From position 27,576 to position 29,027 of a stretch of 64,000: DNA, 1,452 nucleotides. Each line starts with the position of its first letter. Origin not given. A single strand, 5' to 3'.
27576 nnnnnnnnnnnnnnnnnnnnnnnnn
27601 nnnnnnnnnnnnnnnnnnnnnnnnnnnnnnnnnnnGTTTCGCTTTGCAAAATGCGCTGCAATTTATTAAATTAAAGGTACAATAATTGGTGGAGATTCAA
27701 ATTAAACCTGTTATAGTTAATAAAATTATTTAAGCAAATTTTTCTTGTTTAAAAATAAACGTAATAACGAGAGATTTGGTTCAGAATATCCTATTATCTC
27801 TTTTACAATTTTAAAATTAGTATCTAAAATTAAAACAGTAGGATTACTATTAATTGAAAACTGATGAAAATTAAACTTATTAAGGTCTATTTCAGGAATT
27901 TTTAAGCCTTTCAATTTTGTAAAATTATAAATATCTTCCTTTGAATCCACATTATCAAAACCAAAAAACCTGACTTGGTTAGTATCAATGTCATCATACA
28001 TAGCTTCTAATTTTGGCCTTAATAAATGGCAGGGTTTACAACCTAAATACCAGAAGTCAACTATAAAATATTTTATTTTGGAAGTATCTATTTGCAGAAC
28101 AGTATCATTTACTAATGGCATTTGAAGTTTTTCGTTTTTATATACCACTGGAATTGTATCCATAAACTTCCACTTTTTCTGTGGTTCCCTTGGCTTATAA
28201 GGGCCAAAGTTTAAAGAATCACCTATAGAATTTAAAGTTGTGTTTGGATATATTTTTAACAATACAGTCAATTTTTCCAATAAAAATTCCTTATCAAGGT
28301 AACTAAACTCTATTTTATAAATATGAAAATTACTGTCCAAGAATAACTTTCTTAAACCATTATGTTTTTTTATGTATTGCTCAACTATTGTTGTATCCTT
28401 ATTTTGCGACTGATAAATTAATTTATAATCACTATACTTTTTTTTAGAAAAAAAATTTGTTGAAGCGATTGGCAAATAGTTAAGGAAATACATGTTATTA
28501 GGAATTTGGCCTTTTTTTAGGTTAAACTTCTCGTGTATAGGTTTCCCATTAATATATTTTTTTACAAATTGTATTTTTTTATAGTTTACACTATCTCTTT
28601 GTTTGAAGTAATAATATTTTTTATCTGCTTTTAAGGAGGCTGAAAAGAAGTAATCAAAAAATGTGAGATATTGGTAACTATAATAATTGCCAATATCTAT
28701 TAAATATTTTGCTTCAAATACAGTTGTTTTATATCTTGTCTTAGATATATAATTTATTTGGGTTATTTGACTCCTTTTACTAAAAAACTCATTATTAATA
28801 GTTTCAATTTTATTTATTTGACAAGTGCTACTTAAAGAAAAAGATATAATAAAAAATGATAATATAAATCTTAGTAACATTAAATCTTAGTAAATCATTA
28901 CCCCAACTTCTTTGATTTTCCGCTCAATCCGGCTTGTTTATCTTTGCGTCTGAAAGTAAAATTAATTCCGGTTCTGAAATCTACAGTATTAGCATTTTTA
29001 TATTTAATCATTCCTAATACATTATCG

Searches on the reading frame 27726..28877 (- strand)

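Call 92: search_protein_families(library=ncbifam, proteins=[window:27726-28877:-], max_evalue=0.001)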
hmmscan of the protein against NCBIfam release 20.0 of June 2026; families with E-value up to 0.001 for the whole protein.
window:27726-28877:- (383 aa): 4 families
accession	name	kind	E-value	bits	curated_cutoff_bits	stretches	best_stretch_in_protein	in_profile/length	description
NF002854.0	PRK03147.1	subfamily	8.3e-08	32.3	170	1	255-364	49-159/176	thiol-disulfide oxidoreductase ResA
TIGR01068.1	thioredoxin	equivalog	1.5e-06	28.3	96.8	1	268-318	14-62/101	thioredoxin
NF047697.1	ThioredTrxAClost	equivalog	7.8e-05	22.8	140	1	267-311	16-59/105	thioredoxin TrxA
NF041202.1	StoA_CxxC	exception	0.00039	20.3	210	1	251-363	36-150/163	endospore biogenesis thiol-disulfide oxidoreductase StoA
